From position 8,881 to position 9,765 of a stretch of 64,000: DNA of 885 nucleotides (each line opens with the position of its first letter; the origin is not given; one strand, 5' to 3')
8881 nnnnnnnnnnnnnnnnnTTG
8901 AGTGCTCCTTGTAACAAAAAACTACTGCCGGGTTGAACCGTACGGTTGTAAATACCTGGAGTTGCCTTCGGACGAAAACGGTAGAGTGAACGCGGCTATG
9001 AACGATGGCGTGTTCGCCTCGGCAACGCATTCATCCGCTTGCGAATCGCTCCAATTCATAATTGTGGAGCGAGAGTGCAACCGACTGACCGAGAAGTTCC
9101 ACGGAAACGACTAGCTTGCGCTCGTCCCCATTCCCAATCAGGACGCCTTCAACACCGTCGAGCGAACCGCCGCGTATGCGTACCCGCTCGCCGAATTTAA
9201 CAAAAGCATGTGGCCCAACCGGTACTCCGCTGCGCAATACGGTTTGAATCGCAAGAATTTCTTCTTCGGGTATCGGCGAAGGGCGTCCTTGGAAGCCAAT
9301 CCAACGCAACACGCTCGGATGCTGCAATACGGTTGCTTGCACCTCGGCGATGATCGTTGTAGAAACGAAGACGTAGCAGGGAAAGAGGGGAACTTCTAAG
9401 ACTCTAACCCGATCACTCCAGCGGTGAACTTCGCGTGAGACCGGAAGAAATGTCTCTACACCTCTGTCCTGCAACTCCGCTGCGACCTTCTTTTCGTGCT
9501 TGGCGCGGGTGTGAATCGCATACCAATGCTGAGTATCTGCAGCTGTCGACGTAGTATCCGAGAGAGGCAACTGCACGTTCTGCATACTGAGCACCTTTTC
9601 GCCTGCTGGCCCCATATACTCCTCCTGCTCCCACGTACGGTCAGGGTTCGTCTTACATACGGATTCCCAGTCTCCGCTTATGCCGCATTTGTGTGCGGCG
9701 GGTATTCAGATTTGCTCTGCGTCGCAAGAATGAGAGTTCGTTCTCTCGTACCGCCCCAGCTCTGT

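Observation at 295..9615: Non-canonical accessory and control module beside the EPS operon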

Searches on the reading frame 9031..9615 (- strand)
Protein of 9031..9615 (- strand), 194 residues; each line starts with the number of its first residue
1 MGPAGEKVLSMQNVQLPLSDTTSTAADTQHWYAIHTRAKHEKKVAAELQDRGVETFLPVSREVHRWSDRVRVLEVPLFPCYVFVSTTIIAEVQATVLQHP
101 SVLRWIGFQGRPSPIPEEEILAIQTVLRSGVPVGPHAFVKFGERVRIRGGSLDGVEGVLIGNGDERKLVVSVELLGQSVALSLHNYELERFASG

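Call 3: search_protein_families(library=pfam, proteins=[window:9031-9615:-], max_evalue=0.1)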
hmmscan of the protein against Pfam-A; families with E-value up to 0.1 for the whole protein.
window:9031-9615:- (194 aa): 1 family
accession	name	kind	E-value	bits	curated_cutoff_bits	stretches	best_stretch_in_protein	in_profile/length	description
PF02357.24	NusG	-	5.3e-21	75.4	22.2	1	29-123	1-92/93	Transcription termination factor nusG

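Call 4: search_protein_families(library=ncbifam, proteins=[window:9031-9615:-], max_evalue=0.1)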
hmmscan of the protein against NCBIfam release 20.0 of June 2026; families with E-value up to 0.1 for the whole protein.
window:9031-9615:- (194 aa): 6 families
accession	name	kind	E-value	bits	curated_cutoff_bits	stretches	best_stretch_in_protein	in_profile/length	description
NF033644.1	antiterm_UpxY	subfamily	1.8e-33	115.8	100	1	31-184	1-160/164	UpxY family transcription antiterminator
TIGR01955.1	RfaH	equivalog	7.6e-18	65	144.5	1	31-188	1-158/159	transcription/translation regulatory transformer protein RfaH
NF033641.1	antiterm_LoaP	exception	5.8e-17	62.3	125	1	31-176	1-152/166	antiterminator LoaP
TIGR00922.1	nusG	equivalog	5.4e-14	52.4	135.7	1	31-185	1-166/172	transcription termination/antitermination protein NusG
NF006534.0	PRK09014.1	equivalog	4.3e-13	49.5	124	1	29-189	2-160/162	transcription/translation regulatory transformer protein RfaH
TIGR01956.2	NusG_myco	equivalog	6.8e-06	25.9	150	0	68-118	77-128/239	transcription termination/antitermination protein NusG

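Call 51: find_homologous_proteins(query=window:9031-9615:-, max_evalue=0.001)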
Query window:9031-9615:- (194 aa): 895 proteins with E <= 0.001 among 1060 candidates; the best 120 are listed.
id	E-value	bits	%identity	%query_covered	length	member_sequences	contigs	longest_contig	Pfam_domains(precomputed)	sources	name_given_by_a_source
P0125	1.9e-119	414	97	100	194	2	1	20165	PF02357.25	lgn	-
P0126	1.8e-95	336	81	98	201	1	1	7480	PF02357.25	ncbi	-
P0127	2.3e-93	329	78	99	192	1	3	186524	PF02357.25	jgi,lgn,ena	-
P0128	5.7e-92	325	77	99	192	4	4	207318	PF02357.25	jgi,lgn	jgi:transcription antitermination factor NusG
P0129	1.1e-90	320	74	99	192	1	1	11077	PF02357.25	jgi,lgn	jgi:transcription antitermination factor NusG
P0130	2.7e-90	319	76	97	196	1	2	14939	PF02357.25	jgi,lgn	jgi:transcription antitermination factor NusG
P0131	8.8e-90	317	76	98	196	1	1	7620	PF02357.25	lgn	-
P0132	2.0e-89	316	76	96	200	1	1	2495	PF02357.25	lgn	-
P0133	2.9e-89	316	73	99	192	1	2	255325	PF02357.25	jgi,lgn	jgi:transcription antitermination factor NusG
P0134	3.2e-89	316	75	98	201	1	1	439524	PF02357.25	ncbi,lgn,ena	-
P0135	5.7e-89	315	78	98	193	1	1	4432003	PF02357.25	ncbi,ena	-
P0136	9.9e-89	314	72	98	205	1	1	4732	PF02357.25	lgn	-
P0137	5.2e-88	312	74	98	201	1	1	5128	PF02357.25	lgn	-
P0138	7.6e-88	311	74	98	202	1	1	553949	PF02357.25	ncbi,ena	-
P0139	1.3e-87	310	74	97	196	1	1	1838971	PF02357.25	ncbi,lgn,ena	-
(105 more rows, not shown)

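Call 53: find_encoding_contigs(protein=P0135, flank=10000, max_places=2)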
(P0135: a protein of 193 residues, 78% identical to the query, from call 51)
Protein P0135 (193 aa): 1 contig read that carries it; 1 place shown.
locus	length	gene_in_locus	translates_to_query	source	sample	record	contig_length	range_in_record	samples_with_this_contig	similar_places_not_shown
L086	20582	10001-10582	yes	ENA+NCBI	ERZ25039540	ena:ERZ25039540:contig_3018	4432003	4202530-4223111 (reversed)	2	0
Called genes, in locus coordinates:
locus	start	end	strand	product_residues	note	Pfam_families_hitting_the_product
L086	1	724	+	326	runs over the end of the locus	PF13439:Glyco_transf_4, PF13579:Glyco_trans_4_4, PF00534:Glycos_transf_1, PF13692:Glyco_trans_1_4, PF13524:Glyco_trans_1_2, PF20706:GT4-conflict (weak)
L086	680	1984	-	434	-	PF04932:Wzy_C (weak)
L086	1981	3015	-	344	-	PF00535:Glycos_transf_2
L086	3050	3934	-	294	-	PF13641:Glyco_tranf_2_3 (faint), PF00535:Glycos_transf_2, PF13632:Glyco_trans_2_3 (weak)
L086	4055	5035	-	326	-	PF00535:Glycos_transf_2, PF10111:Glyco_tranf_2_2, PF13641:Glyco_tranf_2_3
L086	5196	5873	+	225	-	PF08241:Methyltransf_11 (weak), PF13649:Methyltransf_25 (faint)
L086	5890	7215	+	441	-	-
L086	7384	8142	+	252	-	PF13489:Methyltransf_23, PF01209:Ubie_methyltran (weak), PF13847:Methyltransf_31, PF08241:Methyltransf_11, PF08242:Methyltransf_12, PF13649:Methyltransf_25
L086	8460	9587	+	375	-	PF13439:Glyco_transf_4, PF20706:GT4-conflict (weak), PF00534:Glycos_transf_1, PF13692:Glyco_trans_1_4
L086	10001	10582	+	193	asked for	PF02357:NusG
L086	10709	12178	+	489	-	PF13727:CoA_binding_3, PF02397:Bac_transf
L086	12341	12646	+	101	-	PF02706:Wzz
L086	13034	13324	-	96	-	-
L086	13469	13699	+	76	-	-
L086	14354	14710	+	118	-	PF13614:AAA_31 (weak)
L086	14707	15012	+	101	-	-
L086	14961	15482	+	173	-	PF22461:SLBB_2, PF10531:SLBB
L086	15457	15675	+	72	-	-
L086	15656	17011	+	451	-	PF01943:Polysacc_synt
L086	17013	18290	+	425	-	PF04932:Wzy_C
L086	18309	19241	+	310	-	PF13641:Glyco_tranf_2_3, PF00535:Glycos_transf_2, PF13632:Glyco_trans_2_3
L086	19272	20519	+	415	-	PF00331:Glyco_hydro_10 (weak), PF01229:Glyco_hydro_39, PF02449:Glyco_hydro_42 (weak), PF11790:Glyco_hydro_cc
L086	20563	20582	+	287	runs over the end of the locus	PF08241:Methyltransf_11 (weak), PF13649:Methyltransf_25 (weak)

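Call 56: find_related_loci(query=A2, collection=metagenome_contigs, flank=10000)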
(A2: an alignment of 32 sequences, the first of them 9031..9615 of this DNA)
Query A2 (194 aa) in metagenome_contigs; peptide patterns used: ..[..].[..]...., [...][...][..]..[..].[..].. (x = any residue, [..] = any of these).
600 stretches matched a pattern (row limit reached: there are more); 457 encode a relative of the query (tblastn E <= 1e-3); the best 80 are kept; 80 distinct loci.
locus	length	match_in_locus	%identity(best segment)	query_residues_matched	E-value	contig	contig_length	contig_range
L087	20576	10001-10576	78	1-192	7e-99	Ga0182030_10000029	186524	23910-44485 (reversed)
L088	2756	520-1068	53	5-190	2e-62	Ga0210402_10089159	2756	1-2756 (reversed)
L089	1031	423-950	50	15-189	3e-62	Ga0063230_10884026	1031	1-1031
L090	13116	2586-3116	50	13-189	4e-57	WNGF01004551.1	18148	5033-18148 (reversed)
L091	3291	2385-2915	50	13-189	4e-57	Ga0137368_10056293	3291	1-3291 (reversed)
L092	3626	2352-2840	52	27-189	6e-57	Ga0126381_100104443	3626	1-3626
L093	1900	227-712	49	28-189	8e-57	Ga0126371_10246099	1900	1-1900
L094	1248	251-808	46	5-189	5e-57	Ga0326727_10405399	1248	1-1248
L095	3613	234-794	49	5-189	3e-54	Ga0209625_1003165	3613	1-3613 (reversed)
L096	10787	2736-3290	49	5-189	9e-54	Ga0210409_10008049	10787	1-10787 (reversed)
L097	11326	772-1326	48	5-189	2e-53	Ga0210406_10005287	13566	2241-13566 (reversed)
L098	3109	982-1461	53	30-189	3e-53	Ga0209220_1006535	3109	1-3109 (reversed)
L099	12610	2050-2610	47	5-189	1e-52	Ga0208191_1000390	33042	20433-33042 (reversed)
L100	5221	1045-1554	49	20-189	8e-53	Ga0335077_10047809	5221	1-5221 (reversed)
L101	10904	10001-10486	48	27-189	1e-52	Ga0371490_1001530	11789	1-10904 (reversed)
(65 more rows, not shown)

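Call 69: find_encoding_contigs(protein=P0127, flank=10000, max_places=2)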
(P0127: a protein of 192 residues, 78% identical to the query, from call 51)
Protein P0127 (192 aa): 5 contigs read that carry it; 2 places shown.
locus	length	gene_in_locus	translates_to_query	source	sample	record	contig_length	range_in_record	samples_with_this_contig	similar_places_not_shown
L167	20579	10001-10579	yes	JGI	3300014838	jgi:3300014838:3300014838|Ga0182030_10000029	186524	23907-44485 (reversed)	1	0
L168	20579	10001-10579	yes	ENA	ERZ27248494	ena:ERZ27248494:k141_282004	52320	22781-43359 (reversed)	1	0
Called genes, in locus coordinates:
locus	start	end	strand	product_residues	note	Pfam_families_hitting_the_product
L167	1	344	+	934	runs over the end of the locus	PF00501:AMP-binding, PF00550:PP-binding, PF01553:Acyltransferase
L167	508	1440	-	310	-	PF02899:Phage_int_SAM_1, PF13495:Phage_int_SAM_4, PF00589:Phage_integrase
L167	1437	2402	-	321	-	PF02899:Phage_int_SAM_1, PF00589:Phage_integrase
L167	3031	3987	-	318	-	-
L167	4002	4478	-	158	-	PF00190:Cupin_1 (weak), PF07883:Cupin_2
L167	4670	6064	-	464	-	PF00479:G6PD_N, PF02781:G6PD_C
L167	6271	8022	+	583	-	PF19291:TREH_N, PF00723:Glyco_hydro_15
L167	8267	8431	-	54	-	-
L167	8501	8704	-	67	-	-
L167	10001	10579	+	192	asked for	PF02357:NusG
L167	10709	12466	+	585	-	PF13480:Acetyltransf_6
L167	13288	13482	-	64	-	-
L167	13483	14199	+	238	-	PF02397:Bac_transf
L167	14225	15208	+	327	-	PF02563:Poly_export, PF10531:SLBB (faint), PF22461:SLBB_2 (faint)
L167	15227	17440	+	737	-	PF02706:Wzz, PF01656:CbiA, PF09140:MipZ (weak), PF10609:ParA, PF13614:AAA_31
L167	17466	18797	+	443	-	-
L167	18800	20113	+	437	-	PF04932:Wzy_C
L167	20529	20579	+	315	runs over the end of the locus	PF13439:Glyco_transf_4, PF20706:GT4-conflict (weak), PF00534:Glycos_transf_1, PF13692:Glyco_trans_1_4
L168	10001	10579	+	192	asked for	PF02357:NusG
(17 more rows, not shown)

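Call 70: find_encoding_contigs(protein=P0134, flank=10000, max_places=2)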
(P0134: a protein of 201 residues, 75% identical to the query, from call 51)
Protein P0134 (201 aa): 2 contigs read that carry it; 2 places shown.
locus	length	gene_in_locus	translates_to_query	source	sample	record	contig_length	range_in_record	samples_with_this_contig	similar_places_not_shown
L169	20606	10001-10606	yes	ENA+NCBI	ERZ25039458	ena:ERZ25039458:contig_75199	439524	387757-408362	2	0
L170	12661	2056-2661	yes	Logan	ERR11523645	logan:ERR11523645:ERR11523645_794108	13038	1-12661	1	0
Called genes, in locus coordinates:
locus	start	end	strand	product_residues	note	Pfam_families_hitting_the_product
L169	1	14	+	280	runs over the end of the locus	PF13489:Methyltransf_23, PF08241:Methyltransf_11, PF08242:Methyltransf_12, PF13649:Methyltransf_25 (weak)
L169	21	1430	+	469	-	PF13439:Glyco_transf_4, PF00534:Glycos_transf_1, PF13692:Glyco_trans_1_4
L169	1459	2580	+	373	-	PF01041:DegT_DnrJ_EryC1, PF00155:Aminotran_1_2 (weak), PF01212:Beta_elim_lyase (weak)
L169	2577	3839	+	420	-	PF00534:Glycos_transf_1, PF13692:Glyco_trans_1_4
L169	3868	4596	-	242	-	PF17836:PglD_N, PF25087:GMPPB_C (faint), PF00132:Hexapep (faint)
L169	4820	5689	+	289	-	PF13641:Glyco_tranf_2_3, PF00535:Glycos_transf_2, PF10111:Glyco_tranf_2_2 (faint)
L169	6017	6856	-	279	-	PF13489:Methyltransf_23, PF13847:Methyltransf_31, PF08241:Methyltransf_11, PF08242:Methyltransf_12, PF13649:Methyltransf_25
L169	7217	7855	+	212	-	PF13358:DDE_3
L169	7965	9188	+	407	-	PF13439:Glyco_transf_4, PF20706:GT4-conflict (faint), PF00534:Glycos_transf_1, PF13692:Glyco_trans_1_4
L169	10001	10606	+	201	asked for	PF02357:NusG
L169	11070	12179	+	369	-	PF01757:Acyl_transf_3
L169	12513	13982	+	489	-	PF13727:CoA_binding_3, PF02397:Bac_transf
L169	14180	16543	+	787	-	PF02706:Wzz, PF13807:GNVR, PF01656:CbiA (weak), PF10609:ParA (faint), PF13614:AAA_31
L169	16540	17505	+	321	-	PF02563:Poly_export, PF10531:SLBB, PF22461:SLBB_2, PF10531:SLBB (weak), PF22461:SLBB_2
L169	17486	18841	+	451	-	PF01943:Polysacc_synt, PF13440:Polysacc_synt_3 (weak)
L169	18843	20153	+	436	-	PF04932:Wzy_C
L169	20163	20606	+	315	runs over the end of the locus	PF00535:Glycos_transf_2, PF10111:Glyco_tranf_2_2, PF13641:Glyco_tranf_2_3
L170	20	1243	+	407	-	PF13439:Glyco_transf_4, PF20706:GT4-conflict (faint), PF00534:Glycos_transf_1, PF13692:Glyco_trans_1_4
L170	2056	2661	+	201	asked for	PF02357:NusG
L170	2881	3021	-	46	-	-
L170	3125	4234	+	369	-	PF01757:Acyl_transf_3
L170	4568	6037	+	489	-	PF13727:CoA_binding_3, PF02397:Bac_transf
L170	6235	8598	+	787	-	PF02706:Wzz, PF13807:GNVR, PF01656:CbiA (weak), PF10609:ParA (faint), PF13614:AAA_31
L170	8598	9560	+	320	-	PF02563:Poly_export, PF10531:SLBB, PF22461:SLBB_2, PF10531:SLBB (weak), PF22461:SLBB_2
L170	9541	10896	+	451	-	PF01943:Polysacc_synt, PF13440:Polysacc_synt_3 (weak)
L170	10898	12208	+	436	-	PF04932:Wzy_C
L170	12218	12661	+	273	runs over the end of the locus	?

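Call 79: search_protein_families(library=pfam, proteins=[L167:10709-12466:+], max_evalue=1)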
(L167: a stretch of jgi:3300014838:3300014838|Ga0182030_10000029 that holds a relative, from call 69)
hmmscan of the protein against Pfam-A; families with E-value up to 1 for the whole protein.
L167:10709-12466:+ (585 aa): 2 families
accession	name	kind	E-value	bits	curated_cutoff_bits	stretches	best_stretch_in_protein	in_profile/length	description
PF13480.13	Acetyltransf_6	-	6.6e-29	101.3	22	1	165-309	3-142/143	Acetyltransferase (GNAT) domain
PF25673.1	Terminase_7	-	0.16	12.4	27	1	13-40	42-69/139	Phage terminase small subunit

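Call 85: search_solved_structures(query=window:9031-9615:-, max_evalue=0.01, show_alignments=1)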
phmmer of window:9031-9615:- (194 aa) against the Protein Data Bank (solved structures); distinct sequences matched with E-value up to 0.01: 21.
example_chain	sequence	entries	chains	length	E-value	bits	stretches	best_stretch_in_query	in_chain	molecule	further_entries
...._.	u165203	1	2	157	3.5e-08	36.6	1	30-120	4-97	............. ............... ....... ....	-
2lq8_A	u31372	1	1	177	9e-08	35.3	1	29-190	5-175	Transcription antitermination protein nusG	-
6tqn_G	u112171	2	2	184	1.5e-07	34.6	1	29-189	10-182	Transcription termination/antitermination protein NusG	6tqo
5ms0_F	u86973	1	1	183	1.6e-07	34.5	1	29-189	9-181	Transcription termination/antitermination protein NusG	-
6ztj_CF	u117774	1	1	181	1.6e-07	34.4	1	47-189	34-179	Transcription termination/antitermination protein NusG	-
2jvv_A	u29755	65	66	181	1.8e-07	34.3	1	47-189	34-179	Transcription antitermination protein nusG | Transcription termination/antitermination protein NusG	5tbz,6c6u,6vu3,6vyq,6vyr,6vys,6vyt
9gux_Z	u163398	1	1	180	1.9e-07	34.2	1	47-186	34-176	Transcription termination/antitermination protein NusG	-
6gov_G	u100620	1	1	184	2.3e-07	33.9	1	27-189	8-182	Transcription termination/antitermination protein NusG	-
8f5g_A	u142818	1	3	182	2.6e-07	33.7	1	28-170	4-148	Transcription termination/antitermination protein NusG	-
9w0n_7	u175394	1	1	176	3.1e-07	33.5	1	47-189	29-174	Transcription termination/antitermination protein NusG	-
1m1g_A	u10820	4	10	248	1.5e-06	31.3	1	71-187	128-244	Transcription antitermination protein nusG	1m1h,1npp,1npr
2xhc_A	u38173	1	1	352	2.6e-05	27.3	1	75-190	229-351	TRANSCRIPTION ANTITERMINATION PROTEIN NUSG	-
8ehq_G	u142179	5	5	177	0.00012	25.1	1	29-183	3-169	Transcription termination/antitermination protein NusG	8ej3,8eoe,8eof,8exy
8pen_P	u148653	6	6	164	0.00016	24.7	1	28-189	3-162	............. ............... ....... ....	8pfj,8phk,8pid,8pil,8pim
2oug_A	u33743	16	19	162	0.00022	24.2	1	29-189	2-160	Transcriptional activator rfaH | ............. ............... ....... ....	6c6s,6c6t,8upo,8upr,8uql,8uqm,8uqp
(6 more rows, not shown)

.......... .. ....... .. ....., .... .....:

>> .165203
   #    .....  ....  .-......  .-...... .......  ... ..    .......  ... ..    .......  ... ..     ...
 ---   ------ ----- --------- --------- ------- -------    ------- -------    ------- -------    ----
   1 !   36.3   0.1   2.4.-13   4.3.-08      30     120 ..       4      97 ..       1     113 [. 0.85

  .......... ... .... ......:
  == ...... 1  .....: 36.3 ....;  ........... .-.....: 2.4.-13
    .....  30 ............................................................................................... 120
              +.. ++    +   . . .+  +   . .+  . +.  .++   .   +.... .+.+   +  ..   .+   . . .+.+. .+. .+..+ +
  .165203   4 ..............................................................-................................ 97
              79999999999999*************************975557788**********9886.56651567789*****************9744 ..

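Call 95: find_encoding_contigs(protein=window:9031-9615:-, flank=10000, max_places=2)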
Protein window:9031-9615:- (194 aa): 1 contig read that carries it; 1 place shown.
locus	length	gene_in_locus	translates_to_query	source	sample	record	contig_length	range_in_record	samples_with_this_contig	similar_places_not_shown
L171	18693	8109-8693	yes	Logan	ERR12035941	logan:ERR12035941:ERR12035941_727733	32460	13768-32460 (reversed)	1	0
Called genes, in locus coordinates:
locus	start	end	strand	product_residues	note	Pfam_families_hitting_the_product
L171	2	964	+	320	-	?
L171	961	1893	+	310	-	PF00535:Glycos_transf_2, PF13641:Glyco_tranf_2_3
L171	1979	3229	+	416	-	PF00534:Glycos_transf_1, PF13692:Glyco_trans_1_4, PF13524:Glyco_trans_1_2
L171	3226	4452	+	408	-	PF04932:Wzy_C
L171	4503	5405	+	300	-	PF00535:Glycos_transf_2, PF10111:Glyco_tranf_2_2 (faint)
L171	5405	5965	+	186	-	PF14602:Hexapep_2 (faint), PF00132:Hexapep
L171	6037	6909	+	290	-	PF00535:Glycos_transf_2, PF13641:Glyco_tranf_2_3, PF13632:Glyco_trans_2_3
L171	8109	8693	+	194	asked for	PF02357:NusG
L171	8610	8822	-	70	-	-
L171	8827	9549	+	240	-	PF00072:Response_reg (weak), PF08281:Sigma70_r4_2 (weak), PF00196:GerE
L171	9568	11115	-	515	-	PF17957:Big_7 (faint)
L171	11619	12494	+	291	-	-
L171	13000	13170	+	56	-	-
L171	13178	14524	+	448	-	-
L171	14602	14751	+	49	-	-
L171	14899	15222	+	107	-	-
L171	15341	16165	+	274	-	PF00072:Response_reg (weak), PF00196:GerE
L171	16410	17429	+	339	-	PF13480:Acetyltransf_6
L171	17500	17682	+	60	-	-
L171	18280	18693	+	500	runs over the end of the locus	PF13727:CoA_binding_3 (weak), PF02397:Bac_transf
